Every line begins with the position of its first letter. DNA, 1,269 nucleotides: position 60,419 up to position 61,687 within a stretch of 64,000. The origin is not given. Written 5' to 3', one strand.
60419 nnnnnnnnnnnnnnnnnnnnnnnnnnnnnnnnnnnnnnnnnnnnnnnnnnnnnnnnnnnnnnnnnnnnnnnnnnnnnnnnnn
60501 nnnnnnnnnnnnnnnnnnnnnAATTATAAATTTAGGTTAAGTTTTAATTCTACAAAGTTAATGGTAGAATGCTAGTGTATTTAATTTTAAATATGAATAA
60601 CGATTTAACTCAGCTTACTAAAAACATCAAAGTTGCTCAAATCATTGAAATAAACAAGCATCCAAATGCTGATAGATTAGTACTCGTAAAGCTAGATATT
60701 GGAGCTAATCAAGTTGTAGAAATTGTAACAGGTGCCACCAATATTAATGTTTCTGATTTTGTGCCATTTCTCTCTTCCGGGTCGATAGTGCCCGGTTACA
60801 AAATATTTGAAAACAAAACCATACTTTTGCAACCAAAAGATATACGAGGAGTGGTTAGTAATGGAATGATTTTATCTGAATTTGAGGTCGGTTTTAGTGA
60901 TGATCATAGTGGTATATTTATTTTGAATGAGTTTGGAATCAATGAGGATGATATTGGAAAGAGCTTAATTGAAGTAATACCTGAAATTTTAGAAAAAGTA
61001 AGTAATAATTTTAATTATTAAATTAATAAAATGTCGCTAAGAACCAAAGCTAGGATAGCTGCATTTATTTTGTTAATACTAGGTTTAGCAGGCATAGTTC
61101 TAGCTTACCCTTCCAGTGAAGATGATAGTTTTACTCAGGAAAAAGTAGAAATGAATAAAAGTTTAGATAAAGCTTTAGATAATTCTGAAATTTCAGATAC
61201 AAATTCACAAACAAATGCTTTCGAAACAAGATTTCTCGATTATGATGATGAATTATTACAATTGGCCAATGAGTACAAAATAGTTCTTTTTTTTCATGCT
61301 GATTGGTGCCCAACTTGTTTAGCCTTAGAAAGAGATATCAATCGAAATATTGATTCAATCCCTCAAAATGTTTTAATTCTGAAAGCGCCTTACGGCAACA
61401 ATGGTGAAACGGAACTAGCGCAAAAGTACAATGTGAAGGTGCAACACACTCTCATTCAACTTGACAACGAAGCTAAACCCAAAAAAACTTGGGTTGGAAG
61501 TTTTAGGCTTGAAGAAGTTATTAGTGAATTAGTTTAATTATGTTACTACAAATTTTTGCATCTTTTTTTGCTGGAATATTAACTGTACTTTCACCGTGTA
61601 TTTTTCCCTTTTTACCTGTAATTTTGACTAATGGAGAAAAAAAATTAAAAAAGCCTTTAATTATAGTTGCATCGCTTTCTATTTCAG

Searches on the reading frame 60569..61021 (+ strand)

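Call 65: search_protein_families(library=pfam, proteins=[window:60569-61021:+], max_evalue=0.0001)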
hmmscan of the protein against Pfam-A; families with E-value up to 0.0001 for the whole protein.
window:60569-61021:+ (150 aa): 1 family
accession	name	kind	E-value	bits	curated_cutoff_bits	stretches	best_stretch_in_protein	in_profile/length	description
PF01588.26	tRNA_bind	-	2.8e-15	56.6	27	1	20-116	1-84/96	Putative tRNA binding domain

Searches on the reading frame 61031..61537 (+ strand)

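Call 65: search_protein_families(library=pfam, proteins=[window:61031-61537:+], max_evalue=0.0001)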
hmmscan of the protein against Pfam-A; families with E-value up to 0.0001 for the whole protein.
window:61031-61537:+ (168 aa): 1 family
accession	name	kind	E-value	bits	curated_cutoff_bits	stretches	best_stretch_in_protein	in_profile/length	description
PF00085.26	Thioredoxin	-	9e-07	29.3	23.5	1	71-159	10-93/103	Thioredoxin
